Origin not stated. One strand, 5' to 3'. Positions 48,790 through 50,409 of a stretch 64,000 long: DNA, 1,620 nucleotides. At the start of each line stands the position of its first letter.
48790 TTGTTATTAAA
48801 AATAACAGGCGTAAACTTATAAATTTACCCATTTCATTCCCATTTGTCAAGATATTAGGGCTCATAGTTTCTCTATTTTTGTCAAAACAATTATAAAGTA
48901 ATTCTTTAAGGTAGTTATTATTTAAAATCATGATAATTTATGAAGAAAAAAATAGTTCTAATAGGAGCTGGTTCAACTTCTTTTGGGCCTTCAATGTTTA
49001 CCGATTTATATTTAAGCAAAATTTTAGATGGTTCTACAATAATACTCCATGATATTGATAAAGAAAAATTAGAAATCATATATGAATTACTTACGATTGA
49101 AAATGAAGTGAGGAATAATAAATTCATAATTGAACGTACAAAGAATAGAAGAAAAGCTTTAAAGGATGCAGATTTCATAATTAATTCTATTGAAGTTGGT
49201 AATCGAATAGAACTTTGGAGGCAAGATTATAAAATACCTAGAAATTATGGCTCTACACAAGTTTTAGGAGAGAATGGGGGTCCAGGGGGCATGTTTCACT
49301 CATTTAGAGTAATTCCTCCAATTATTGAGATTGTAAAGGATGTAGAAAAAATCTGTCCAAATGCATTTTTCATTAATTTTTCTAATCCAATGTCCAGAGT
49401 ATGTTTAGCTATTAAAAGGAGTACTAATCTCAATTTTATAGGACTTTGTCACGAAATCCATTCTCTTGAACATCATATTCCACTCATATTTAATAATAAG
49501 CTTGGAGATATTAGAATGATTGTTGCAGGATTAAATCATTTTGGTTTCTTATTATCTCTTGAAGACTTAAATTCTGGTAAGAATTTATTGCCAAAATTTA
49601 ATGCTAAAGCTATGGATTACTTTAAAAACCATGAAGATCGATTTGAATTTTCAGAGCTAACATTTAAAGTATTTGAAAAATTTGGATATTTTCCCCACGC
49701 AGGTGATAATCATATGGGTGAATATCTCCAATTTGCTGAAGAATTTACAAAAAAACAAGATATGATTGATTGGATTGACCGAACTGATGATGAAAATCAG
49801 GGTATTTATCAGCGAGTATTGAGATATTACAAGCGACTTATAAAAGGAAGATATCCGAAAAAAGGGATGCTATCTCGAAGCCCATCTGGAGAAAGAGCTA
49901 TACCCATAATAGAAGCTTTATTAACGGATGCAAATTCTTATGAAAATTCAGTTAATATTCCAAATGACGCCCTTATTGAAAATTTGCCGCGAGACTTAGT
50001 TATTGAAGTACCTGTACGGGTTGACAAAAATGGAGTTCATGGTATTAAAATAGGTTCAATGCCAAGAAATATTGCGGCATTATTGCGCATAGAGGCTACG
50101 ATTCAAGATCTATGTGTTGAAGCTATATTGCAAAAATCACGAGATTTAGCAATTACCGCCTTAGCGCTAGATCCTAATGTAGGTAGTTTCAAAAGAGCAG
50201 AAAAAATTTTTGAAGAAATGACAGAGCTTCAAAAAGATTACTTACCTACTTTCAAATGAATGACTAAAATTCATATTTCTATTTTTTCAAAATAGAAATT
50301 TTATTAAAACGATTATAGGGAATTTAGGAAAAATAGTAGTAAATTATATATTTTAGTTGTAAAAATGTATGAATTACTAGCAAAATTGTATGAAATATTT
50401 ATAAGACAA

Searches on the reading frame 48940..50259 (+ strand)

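Call 33: search_protein_families(library=pfam, proteins=[window:48940-50259:+])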
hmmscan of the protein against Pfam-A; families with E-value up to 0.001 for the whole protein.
window:48940-50259:+ (439 aa): 2 families
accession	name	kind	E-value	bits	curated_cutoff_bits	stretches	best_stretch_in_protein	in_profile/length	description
PF02056.22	Glyco_hydro_4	-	9.5e-48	162.6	23.2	1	4-179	1-176/183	Family 4 glycosyl hydrolase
PF11975.13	Glyco_hydro_4C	-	1e-42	147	24.1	1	195-414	1-211/211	Family 4 glycosyl hydrolase C-terminal domain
